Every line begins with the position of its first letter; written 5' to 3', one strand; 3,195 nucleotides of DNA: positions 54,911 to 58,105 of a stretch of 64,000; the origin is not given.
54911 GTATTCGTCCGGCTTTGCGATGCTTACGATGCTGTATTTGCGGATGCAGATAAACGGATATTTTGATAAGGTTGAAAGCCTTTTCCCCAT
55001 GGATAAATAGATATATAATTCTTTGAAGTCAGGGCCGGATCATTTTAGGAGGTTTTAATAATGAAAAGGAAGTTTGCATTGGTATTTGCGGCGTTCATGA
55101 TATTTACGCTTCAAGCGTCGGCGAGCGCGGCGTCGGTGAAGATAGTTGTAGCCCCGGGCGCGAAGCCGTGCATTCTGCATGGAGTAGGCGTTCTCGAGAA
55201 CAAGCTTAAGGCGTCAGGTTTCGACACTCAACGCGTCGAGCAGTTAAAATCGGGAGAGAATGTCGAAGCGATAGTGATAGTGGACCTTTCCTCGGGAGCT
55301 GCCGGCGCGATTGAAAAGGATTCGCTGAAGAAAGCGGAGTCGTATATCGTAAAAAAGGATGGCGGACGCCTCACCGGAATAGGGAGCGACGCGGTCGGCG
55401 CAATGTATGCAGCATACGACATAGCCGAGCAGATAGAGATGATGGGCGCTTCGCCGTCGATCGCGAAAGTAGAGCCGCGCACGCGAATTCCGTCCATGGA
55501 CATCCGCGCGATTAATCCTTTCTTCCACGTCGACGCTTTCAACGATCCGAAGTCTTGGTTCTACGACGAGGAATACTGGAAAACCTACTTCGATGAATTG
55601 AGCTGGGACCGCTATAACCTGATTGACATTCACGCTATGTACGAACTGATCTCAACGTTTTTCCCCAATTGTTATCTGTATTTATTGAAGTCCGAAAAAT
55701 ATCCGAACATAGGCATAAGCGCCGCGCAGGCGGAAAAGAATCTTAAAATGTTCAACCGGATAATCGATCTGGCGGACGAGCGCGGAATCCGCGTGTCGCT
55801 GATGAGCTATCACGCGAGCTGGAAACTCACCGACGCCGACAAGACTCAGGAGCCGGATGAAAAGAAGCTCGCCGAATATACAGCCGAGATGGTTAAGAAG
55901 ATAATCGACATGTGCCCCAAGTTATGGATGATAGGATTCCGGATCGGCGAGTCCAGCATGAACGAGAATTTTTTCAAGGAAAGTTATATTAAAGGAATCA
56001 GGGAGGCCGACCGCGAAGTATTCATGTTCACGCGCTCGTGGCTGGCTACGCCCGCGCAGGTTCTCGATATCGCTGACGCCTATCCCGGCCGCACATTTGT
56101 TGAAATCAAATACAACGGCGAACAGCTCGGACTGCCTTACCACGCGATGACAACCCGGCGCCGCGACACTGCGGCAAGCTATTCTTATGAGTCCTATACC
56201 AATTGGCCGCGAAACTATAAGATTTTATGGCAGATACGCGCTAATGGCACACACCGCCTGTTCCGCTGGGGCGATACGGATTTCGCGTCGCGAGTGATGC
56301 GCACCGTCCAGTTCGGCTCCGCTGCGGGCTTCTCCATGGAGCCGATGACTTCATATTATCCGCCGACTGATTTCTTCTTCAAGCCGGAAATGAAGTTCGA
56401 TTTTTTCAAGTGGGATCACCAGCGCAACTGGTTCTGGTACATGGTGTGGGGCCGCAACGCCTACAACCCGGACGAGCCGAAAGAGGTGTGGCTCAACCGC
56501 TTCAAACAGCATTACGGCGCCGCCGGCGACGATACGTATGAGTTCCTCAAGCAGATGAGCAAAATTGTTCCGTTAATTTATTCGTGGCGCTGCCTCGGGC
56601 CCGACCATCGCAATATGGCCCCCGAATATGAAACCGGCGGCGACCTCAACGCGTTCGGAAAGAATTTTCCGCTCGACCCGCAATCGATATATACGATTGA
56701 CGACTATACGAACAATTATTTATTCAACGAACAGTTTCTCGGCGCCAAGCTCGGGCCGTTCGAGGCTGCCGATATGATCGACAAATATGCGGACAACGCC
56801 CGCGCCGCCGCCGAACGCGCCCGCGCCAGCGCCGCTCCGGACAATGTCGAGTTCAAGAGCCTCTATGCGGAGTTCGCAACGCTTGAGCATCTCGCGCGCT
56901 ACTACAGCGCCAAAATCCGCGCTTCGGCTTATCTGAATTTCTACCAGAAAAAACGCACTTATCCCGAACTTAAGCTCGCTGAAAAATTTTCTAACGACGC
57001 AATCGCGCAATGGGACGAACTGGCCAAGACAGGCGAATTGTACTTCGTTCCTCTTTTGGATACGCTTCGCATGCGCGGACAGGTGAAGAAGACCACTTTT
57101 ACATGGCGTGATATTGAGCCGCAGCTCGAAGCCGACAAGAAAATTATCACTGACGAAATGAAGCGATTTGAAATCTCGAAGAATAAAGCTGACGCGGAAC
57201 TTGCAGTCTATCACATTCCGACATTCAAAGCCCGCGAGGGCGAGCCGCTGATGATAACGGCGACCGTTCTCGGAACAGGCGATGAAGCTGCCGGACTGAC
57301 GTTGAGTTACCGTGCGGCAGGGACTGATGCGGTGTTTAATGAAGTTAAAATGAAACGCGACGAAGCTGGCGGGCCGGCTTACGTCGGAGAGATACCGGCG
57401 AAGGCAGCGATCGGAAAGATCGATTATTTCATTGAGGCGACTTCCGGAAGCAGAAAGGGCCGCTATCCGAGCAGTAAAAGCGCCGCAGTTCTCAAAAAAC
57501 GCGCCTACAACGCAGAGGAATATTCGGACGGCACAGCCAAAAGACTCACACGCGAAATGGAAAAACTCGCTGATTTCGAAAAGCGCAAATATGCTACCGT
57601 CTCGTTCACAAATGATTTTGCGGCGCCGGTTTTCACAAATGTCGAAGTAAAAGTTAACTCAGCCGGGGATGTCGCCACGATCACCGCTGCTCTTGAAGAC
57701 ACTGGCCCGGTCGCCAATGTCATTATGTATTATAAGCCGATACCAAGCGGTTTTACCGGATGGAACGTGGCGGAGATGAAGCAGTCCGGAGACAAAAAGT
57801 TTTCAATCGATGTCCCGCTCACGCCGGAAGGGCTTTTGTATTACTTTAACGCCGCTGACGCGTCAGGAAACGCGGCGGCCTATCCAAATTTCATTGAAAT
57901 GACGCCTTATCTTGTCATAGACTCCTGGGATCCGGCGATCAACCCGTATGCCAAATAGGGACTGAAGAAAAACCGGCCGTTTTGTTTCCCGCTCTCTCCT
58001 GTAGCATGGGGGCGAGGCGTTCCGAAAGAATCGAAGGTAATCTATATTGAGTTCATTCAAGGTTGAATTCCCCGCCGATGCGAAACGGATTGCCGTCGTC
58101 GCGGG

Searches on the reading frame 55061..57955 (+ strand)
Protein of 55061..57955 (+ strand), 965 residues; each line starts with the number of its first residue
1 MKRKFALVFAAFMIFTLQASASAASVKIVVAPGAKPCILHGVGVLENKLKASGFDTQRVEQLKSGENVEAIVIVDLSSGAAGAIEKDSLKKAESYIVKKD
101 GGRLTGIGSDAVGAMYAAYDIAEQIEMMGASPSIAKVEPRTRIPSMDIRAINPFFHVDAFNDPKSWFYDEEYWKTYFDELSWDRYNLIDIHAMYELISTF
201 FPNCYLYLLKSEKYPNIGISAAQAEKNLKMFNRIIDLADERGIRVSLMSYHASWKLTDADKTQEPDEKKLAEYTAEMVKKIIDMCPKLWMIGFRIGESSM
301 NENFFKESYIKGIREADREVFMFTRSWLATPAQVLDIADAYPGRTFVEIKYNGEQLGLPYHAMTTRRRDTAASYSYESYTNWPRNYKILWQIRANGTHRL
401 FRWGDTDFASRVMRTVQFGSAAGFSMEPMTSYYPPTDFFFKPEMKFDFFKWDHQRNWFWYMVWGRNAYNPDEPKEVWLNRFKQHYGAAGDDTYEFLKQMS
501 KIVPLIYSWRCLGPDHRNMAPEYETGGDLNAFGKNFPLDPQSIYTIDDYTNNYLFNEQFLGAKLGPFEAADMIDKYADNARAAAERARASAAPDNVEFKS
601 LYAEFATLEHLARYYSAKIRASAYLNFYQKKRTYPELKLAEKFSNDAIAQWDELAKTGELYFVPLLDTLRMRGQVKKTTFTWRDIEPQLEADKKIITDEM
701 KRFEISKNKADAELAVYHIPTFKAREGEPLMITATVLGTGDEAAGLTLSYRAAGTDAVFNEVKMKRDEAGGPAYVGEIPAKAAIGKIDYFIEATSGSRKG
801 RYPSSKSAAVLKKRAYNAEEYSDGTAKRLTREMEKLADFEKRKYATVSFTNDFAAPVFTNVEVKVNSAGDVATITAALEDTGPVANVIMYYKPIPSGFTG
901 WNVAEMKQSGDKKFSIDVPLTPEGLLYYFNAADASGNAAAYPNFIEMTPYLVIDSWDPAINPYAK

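Call 64: search_protein_families(library=ncbifam, proteins=[window:55061-57955:+], max_evalue=0.00001)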
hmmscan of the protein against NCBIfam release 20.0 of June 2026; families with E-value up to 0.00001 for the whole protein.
window:55061-57955:+ (965 aa): 1 family
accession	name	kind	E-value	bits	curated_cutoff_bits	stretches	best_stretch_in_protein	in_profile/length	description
NF049878.1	AlphGalctur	equivalog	1.1e-22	80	1300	1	20-496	6-499/901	alpha-d-galacturonidase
